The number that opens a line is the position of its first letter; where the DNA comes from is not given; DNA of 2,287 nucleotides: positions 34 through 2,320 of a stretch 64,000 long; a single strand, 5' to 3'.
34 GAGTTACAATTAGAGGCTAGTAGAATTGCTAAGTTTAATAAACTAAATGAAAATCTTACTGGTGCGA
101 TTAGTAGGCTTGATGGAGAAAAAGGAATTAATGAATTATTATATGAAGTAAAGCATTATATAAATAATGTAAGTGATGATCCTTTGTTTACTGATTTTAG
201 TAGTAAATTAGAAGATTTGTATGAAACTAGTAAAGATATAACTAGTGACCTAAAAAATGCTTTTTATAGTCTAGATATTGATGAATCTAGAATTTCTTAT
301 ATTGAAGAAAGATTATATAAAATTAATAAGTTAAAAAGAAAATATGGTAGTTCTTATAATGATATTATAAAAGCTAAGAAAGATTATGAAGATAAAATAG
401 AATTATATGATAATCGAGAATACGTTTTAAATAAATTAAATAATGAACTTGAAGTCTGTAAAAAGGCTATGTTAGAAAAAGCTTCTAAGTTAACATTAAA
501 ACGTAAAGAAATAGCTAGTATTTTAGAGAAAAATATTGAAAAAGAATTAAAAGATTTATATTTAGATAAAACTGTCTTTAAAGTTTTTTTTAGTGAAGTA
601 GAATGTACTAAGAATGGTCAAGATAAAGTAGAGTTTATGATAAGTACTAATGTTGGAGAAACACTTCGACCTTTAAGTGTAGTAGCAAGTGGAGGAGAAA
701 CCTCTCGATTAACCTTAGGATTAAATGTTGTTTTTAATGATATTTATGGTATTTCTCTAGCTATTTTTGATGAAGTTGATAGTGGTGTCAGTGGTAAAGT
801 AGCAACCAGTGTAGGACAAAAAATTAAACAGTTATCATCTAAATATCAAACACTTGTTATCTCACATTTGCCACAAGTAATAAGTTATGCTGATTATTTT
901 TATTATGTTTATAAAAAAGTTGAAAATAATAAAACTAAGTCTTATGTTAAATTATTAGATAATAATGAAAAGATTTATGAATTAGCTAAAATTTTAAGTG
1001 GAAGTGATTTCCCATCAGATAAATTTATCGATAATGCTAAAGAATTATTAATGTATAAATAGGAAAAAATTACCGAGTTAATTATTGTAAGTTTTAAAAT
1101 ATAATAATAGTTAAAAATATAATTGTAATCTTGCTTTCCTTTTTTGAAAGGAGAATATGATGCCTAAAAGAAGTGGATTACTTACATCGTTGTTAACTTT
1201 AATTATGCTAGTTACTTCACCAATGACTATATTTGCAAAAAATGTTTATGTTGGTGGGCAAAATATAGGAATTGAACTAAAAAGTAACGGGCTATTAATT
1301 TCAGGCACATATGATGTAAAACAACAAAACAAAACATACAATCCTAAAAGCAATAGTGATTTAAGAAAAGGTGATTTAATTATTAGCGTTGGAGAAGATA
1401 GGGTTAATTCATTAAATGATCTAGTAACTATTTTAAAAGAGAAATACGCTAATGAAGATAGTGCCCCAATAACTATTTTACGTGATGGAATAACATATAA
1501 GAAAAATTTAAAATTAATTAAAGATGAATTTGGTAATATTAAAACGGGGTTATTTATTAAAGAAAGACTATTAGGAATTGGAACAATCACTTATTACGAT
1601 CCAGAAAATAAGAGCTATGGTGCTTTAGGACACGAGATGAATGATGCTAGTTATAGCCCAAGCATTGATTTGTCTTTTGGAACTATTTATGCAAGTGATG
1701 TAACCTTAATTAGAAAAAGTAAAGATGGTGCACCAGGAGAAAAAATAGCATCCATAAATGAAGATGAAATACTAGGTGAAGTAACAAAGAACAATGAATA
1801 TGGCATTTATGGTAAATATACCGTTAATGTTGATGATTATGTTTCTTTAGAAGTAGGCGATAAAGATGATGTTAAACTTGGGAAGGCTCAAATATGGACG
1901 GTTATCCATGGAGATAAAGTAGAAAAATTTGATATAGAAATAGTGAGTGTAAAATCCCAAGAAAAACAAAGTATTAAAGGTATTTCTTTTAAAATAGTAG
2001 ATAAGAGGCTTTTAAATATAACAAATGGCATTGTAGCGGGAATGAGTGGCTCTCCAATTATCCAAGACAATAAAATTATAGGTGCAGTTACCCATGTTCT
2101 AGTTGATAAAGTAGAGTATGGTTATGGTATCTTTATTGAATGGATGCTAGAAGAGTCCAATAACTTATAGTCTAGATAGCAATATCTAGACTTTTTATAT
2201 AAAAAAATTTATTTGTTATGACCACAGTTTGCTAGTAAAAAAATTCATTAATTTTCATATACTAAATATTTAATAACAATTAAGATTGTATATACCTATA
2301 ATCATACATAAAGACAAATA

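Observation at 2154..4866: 2.6-kb accessory island bounded by perfect 54-bp direct repeats that duplicate the spoIVB terminator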

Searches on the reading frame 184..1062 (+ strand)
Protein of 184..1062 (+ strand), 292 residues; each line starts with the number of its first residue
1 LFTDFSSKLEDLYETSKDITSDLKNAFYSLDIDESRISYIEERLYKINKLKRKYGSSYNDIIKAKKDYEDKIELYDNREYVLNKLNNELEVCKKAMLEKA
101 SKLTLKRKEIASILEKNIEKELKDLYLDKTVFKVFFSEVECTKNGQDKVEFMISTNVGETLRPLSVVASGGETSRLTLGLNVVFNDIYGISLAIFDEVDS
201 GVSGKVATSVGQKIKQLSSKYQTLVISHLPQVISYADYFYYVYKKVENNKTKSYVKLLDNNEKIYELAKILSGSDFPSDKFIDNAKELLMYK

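Call 4: search_protein_families(library=pfam, proteins=[window:184-1062:+], max_evalue=0.01)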
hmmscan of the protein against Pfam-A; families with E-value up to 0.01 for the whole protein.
window:184-1062:+ (292 aa): 1 family
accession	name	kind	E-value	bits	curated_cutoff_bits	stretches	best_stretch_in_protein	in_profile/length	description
PF02463.25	SMC_N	-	2.4e-09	37.4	40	1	59-247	62-216/220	RecF/RecN/SMC N terminal domain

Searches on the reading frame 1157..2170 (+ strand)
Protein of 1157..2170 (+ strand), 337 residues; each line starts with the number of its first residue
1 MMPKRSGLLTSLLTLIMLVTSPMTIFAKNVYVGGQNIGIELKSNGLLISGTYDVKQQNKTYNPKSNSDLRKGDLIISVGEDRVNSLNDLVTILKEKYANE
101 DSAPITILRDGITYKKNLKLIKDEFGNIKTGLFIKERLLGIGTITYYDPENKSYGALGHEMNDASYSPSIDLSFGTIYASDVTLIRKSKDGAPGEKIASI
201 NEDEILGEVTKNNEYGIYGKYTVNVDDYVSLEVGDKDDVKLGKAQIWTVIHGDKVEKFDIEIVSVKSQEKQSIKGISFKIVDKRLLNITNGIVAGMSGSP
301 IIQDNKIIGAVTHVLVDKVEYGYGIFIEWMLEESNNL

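Call 4: search_protein_families(library=pfam, proteins=[window:1157-2170:+], max_evalue=0.01)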
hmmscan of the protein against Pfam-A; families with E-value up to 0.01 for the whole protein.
window:1157-2170:+ (337 aa): 2 families
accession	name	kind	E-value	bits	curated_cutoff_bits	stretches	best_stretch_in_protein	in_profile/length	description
PF05580.18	Peptidase_S55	-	4e-70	236.5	25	1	127-331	2-210/210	SpoIVB peptidase S55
PF13180.12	PDZ_2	-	2.1e-06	28.4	27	1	37-119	3-79/80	PDZ domain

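Call 7: find_related_loci(query=window:1157-2170:+, collection=genome_contigs, flank=10000)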
Query window:1157-2170:+ (337 aa) in genome_contigs; peptide patterns used: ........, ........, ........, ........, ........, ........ (x = any residue, [..] = any of these).
373 stretches matched a pattern; 264 encode a relative of the query (tblastn E <= 1e-3); the best 80 are kept; 80 distinct loci.
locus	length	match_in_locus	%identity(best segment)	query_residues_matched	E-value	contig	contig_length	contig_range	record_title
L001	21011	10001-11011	83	1-337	0e+0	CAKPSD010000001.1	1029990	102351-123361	MAG: uncultured Bacilli bacterium isolate REFINED_METABAT215_TOP10_CONTIGS_1500_ASSEMBLY_K77_MERGED__Hadza_MoBio_hadza-A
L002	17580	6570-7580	84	1-337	0e+0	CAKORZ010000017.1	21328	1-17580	MAG: uncultured Bacilli bacterium isolate REFINED_METABAT215_TOP10_CONTIGS_1500_ASSEMBLY_K77_MERGED__Hadza_PheChl_Fiber-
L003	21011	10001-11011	85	1-337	0e+0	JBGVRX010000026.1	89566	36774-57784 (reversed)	MAG: Bacilli bacterium isolate fecal_MAG_130 fecal_MAG_130_contig_0026, whole genome shotgun sequence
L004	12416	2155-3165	84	1-337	0e+0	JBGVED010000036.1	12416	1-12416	MAG: Bacilli bacterium isolate fecal_MAG_421 fecal_MAG_421_contig_0038, whole genome shotgun sequence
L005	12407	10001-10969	52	8-333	7e-106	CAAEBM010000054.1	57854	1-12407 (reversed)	MAG TPA_asm: Bacilli bacterium, isolate HGM10901, WGS project CAAEBM010000000 data, contig: ERS396430_10_k87_148829, who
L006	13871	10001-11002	51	1-333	2e-105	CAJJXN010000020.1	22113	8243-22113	MAG TPA_asm: uncultured Firmicutes bacterium isolate ERR321483-bin.4 genome assembly, contig: NODE_385_length_22113_cov_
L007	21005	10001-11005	42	1-336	1e-78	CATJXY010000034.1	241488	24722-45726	MAG: uncultured Erysipelotrichaceae bacterium isolate iMGMC-791_1678881711 genome assembly, contig: MegahitA5_44, whole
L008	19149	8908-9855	44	21-336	3e-77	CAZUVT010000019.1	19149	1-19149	MAG TPA_asm: uncultured Erysipelotrichaceae bacterium isolate SRP199465_co2_865 genome assembly, contig: NODE_8388_lengt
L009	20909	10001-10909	43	32-334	4e-76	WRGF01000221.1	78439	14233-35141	MAG: Turicibacter sp. isolate Nc150P1bin9 JGI20169J29049_11449617, whole genome shotgun sequence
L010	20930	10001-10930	42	30-334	7e-72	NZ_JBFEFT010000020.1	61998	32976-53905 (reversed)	Bacillus sp. 179-C3.3 HS NODE_20_length_61998_cov_6.531435, whole genome shotgun sequence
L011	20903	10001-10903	43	33-333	3e-71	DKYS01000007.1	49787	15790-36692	MAG TPA_asm: Turicibacter sp. UBA7094 UBA7094_contig_848, whole genome shotgun sequence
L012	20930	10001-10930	41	30-334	4e-70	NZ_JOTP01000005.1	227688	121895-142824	Bacillus zhangzhouensis strain DW5-4 contig5, whole genome shotgun sequence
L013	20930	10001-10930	40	30-334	9e-70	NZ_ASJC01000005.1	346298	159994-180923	Bacillus altitudinis 41KF2b contig5, whole genome shotgun sequence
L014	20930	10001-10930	41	30-334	8e-70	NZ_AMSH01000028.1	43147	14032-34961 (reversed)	Bacillus xiamenensis strain HYC-10 contig28, whole genome shotgun sequence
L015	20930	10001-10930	40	30-334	3e-69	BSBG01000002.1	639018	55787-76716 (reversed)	Bacillus safensis S-11 DNA, sequence002, whole genome shotgun sequence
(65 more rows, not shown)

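Call 8: find_encoding_contigs(protein=window:1157-2170:+, flank=10000, max_places=10)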
Protein window:1157-2170:+ (337 aa): no gene with exactly this product is on record in the collection.
